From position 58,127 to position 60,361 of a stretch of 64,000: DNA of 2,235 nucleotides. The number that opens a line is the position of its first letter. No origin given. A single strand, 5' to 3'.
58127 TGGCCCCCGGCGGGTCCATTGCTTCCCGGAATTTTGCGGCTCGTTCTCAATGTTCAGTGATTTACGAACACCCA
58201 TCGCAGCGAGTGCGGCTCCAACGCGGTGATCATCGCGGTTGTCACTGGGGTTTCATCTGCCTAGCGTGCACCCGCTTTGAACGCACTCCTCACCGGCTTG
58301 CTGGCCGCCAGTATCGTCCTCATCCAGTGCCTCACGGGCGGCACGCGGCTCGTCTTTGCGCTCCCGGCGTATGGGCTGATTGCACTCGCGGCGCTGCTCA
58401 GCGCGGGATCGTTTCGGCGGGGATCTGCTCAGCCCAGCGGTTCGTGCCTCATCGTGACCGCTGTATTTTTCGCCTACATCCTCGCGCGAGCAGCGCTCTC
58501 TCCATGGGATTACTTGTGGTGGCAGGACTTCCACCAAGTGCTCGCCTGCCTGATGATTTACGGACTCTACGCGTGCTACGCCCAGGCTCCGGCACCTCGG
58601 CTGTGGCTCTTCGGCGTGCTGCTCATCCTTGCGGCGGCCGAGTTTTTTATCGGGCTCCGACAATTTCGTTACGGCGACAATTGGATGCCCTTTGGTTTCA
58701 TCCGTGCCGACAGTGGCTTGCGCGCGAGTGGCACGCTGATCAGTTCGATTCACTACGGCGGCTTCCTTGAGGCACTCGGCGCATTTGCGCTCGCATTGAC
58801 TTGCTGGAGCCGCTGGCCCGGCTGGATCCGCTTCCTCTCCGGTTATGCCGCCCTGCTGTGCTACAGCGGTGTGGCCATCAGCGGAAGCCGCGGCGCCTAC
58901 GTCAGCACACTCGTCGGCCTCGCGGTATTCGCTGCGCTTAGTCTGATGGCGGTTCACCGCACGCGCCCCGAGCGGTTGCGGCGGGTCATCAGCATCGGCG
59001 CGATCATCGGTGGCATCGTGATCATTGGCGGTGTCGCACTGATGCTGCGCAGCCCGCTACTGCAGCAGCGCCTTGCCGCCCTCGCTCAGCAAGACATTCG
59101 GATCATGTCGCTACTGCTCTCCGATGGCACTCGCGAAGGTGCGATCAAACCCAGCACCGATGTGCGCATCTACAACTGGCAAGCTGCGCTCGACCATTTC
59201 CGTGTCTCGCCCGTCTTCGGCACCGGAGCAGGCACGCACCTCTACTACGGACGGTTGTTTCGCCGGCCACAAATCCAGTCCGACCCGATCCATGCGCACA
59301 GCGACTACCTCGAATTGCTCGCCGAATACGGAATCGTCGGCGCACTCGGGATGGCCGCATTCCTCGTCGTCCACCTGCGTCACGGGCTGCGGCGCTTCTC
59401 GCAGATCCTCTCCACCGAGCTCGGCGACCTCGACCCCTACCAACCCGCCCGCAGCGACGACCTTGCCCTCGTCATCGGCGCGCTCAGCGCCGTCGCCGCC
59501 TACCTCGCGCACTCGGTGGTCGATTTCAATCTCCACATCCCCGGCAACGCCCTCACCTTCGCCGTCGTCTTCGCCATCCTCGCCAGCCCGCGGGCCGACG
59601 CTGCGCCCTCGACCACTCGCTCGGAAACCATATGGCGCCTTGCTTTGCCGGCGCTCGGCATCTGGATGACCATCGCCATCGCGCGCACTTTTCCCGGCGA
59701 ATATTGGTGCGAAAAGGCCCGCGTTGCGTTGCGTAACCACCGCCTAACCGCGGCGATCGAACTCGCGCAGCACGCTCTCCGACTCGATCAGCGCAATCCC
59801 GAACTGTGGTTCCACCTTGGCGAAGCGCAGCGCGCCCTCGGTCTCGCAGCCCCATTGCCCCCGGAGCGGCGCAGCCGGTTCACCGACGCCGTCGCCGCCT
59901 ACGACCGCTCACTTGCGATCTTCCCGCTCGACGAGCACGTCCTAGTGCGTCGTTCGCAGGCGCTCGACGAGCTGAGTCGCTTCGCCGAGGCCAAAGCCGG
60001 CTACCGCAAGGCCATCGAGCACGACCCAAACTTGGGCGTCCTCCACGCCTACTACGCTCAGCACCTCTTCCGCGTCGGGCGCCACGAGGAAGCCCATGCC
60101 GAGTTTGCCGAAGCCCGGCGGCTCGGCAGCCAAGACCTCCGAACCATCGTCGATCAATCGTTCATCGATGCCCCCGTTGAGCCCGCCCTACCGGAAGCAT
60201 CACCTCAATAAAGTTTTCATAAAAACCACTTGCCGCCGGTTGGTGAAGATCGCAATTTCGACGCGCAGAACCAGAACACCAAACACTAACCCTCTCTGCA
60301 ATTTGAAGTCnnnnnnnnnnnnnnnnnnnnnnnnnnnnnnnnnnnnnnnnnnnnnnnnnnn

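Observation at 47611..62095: A [Wzy_C-TPR membrane enzyme + large orphan secreted protein] cassette occurs twice, embedded in a GT-C / GT2-methyltransferase / EEP operon: candidate dedicated surface-protein glycosylation or anchoring system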

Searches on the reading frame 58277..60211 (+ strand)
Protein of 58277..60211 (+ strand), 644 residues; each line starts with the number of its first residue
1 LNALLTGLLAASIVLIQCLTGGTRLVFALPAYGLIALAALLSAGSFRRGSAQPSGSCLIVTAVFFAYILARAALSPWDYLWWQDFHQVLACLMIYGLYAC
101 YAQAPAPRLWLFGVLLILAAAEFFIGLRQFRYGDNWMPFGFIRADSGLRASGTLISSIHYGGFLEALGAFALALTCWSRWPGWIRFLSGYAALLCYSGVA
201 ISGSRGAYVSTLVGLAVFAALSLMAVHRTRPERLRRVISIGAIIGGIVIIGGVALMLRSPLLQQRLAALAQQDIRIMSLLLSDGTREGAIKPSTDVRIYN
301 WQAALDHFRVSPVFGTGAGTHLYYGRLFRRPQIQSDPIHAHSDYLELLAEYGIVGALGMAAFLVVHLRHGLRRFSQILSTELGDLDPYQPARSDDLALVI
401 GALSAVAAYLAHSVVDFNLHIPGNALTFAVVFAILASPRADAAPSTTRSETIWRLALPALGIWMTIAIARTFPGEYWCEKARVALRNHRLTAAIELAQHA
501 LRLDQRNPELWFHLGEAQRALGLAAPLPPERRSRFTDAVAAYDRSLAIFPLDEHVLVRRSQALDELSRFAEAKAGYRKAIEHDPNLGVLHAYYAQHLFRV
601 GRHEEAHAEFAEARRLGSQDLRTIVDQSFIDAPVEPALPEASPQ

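Call 4: search_protein_families(library=pfam, proteins=[window:58277-60211:+], max_evalue=0.01)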
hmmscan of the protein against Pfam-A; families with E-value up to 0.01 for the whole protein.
window:58277-60211:+ (644 aa): 13 families
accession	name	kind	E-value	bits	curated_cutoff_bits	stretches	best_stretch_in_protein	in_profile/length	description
PF04932.20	Wzy_C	-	3.1e-19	69.7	31.7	1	191-358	2-147/149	O-Antigen ligase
PF07719.23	TPR_2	-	7.8e-11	41.7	27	0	556-585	4-33/34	Tetratricopeptide repeat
PF13431.12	TPR_17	-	2.3e-10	40.4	24.4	0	496-522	1-27/34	Tetratricopeptide repeat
PF14559.12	TPR_19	-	7.8e-08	33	25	1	568-615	6-53/68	Tetratricopeptide repeat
PF00515.34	TPR_1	-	3e-07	30.4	27.8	0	562-585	10-33/34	Tetratricopeptide repeat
PF13432.12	TPR_16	-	3.4e-07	31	32.7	1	479-523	2-46/65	Tetratricopeptide repeat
PF13414.12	TPR_11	-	8.3e-07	29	26.8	1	490-522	10-42/42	TPR repeat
PF13428.12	TPR_14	-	1.2e-06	29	23.5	0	481-516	8-43/44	Tetratricopeptide repeat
PF13181.12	TPR_8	-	5.2e-05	23.5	25.7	0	555-585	3-33/34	Tetratricopeptide repeat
PF13424.12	TPR_12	-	0.00067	20.2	30.1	0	591-617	5-33/77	Tetratricopeptide repeat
PF23914.1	TPR_CcmH_CycH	-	0.0028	17.9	42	0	535-615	66-149/158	Cytochrome c-type biogenesis protein H TPR domain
PF24575.1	TPR_Slam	-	0.0046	17.8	35.2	1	552-610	44-104/104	Surface lipoprotein assembly modifier, N-terminal TPR repeats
PF03704.23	BTAD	-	0.0048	17.7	22.1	0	440-506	13-78/146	Bacterial transcriptional activator domain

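Call 5: search_protein_families(library=ncbifam, proteins=[window:58277-60211:+], max_evalue=0.01)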
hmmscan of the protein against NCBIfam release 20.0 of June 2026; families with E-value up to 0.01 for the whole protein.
window:58277-60211:+ (644 aa): 8 families
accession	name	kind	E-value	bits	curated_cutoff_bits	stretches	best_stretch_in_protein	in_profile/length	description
TIGR00947.1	2A73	equivalog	1.8e-18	66.7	366.4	1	33-437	44-421/425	IctB family putative bicarbonate transporter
NF040959.1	MamA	equivalog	3.6e-06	26.6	200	1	534-616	120-202/204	magnetosome protein MamA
TIGR02552.1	LcrH_SycD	equivalog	0.0003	20.5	104.8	0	467-522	45-100/136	SycD/LcrH family type III secretion system chaperone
TIGR02521.1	type_IV_pilW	equivalog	0.00059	19.4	154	1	536-614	48-126/234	type IV pilus biogenesis/stability protein PilW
TIGR02917.1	PEP_TPR_lipo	equivalog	0.0019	16.2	312.2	0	484-606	577-688/899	XrtA/PEP-CTERM system TPR-repeat protein PrsT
NF033920.0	C39_PA2778_fam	equivalog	0.0054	16.2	150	0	530-616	167-253/255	PA2778 family cysteine peptidase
TIGR03097.1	PEP_O_lig_1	hypoth_equivalog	0.0094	14.8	188.1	1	249-376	245-350/408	putative O-glycosylation ligase, exosortase A system-associated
NF052415.1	T3SS_chap_SctY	equivalog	0.0098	16.4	70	0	467-522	31-91/106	type III secretion apparatus assembly chaperone SctY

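Call 66: find_homologous_proteins(query=window:58277-60211:+, max_evalue=1e-30)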
Query window:58277-60211:+ (644 aa): 661 proteins with E <= 1e-30 among 8000 candidates; the best 120 are listed.
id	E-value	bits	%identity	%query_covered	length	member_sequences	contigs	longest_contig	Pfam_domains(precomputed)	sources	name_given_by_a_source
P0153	0.0e+0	1431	100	100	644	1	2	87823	PF14559.13,PF13431.13,PF13414.13,PF00515.35,PF13432.13,PF13428.13,PF07719.24,PF04932.21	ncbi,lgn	-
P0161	0.0e+0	1120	77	100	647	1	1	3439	PF14559.13,PF13431.13,PF00515.35,PF13432.13,PF13428.13,PF07719.24,PF04932.21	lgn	-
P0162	0.0e+0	1115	77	100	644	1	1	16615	PF14559.13,PF13431.13,PF00515.35,PF13432.13,PF13428.13,PF13181.13,PF07719.24,PF04932.21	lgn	-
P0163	0.0e+0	1098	76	100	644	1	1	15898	PF14559.13,PF13431.13,PF13414.13,PF00515.35,PF13424.13,PF13432.13,PF13428.13,PF13181.13,PF07719.24,PF04932.21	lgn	-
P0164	0.0e+0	1093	76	100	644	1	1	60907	PF14559.13,PF13431.13,PF00515.35,PF13432.13,PF13428.13,PF13181.13,PF07719.24,PF04932.21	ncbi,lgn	ncbi:MAG: O-antigen ligase family protein [Chthoniobacteraceae bacterium]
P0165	0.0e+0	1089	76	100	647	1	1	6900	PF14559.13,PF13431.13,PF13414.13,PF00515.35,PF13424.13,PF13432.13,PF13428.13,PF13181.13,PF07719.24,PF13174.13,PF04932.21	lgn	-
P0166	0.0e+0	1076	75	100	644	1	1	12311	PF14559.13,PF13431.13,PF00515.35,PF13424.13,PF13432.13,PF13428.13,PF07719.24,PF04932.21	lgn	-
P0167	0.0e+0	1074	74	100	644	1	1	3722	PF14559.13,PF13431.13,PF13414.13,PF00515.35,PF13432.13,PF13428.13,PF13181.13,PF07719.24,PF04932.21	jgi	jgi:O-antigen ligase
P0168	0.0e+0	1059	74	99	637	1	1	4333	PF14559.13,PF13431.13,PF00515.35,PF13424.13,PF13432.13,PF13428.13,PF13181.13,PF07719.24,PF04932.21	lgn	-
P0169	0.0e+0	1047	73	98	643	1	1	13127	PF14559.13,PF13431.13,PF13414.13,PF00515.35,PF13424.13,PF13432.13,PF13428.13,PF13181.13,PF07719.24,PF04932.21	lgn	-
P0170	0.0e+0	1040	72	99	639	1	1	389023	PF14559.13,PF13431.13,PF13414.13,PF00515.35,PF13432.13,PF13428.13,PF13181.13,PF07719.24,PF04932.21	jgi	-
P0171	1.0e-293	994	70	99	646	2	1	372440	PF14559.13,PF13431.13,PF00515.35,PF13428.13,PF13181.13,PF07719.24,PF04932.21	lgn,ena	-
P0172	2.2e-293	993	69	100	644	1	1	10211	PF14559.13,PF13431.13,PF13414.13,PF00515.35,PF13424.13,PF13432.13,PF13428.13,PF13181.13,PF07719.24,PF04932.21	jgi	jgi:O-antigen ligase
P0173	1.3e-290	984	69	99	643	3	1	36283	PF14559.13,PF13431.13,PF13414.13,PF00515.35,PF13424.13,PF13432.13,PF13428.13,PF13181.13,PF07719.24,PF04932.21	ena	-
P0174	8.3e-290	981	68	100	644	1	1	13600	PF14559.13,PF13431.13,PF13414.13,PF00515.35,PF13432.13,PF13428.13,PF13181.13,PF07719.24,PF04932.21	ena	-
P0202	1.5e-194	666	51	98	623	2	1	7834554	PF14559.13,PF13431.13,PF13414.13,PF00515.35,PF13181.13,PF07719.24,PF04932.21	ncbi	ncbi:O-antigen ligase family protein [Verrucomicrobiota bacterium sgz303538]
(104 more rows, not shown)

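Call 67: find_encoding_contigs(protein=P0202, flank=10000, max_places=2)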
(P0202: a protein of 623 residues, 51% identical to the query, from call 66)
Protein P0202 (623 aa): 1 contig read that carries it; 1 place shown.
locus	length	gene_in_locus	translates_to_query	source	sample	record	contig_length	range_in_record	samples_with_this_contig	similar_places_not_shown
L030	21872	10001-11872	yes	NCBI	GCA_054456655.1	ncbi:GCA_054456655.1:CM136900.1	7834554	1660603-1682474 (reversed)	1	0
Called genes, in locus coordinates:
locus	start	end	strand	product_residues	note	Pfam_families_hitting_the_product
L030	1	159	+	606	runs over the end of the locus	PF00662:Proton_antipo_N, PF00361:Proton_antipo_M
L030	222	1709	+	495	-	PF00361:Proton_antipo_M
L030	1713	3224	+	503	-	PF00361:Proton_antipo_M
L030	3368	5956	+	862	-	PF03924:CHASE, PF08447:PAS_3, PF00512:HisKA, PF02518:HATPase_c, PF00072:Response_reg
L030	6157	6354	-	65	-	PF19451:DUF5989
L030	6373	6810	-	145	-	PF19588:SxtJ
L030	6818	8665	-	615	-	PF02543:Carbam_trans_N, PF16861:Carbam_trans_C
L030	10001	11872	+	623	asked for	PF04932:Wzy_C, PF13431:TPR_17 (faint), PF07719:TPR_2 (faint), PF13414:TPR_11 (faint), PF14559:TPR_19 (faint), PF00515:TPR_1 (faint), PF13181:TPR_8 (faint)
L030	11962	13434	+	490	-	-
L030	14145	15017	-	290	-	-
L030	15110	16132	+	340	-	PF03372:Exo_endo_phos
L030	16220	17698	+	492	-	PF13231:PMT_2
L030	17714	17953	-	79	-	PF13370:Fer4_13, PF13459:Fer4_15 (weak)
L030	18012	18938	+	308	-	PF00126:HTH_1, PF03466:LysR_substrate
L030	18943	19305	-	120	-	PF12823:DUF3817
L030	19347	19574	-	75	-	-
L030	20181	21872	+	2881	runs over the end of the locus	PF12951:PATR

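Call 86: search_protein_families(library=pfam, proteins=[L030:14145-15017:-], max_evalue=0.1)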
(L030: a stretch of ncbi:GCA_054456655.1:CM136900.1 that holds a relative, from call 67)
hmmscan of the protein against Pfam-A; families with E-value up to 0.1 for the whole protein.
L030:14145-15017:- (290 aa): 1 family
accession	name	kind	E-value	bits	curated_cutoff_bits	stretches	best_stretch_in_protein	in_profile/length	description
PF02018.23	CBM_4_9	-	0.047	14.5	25.9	0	86-150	23-76/136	Carbohydrate binding domain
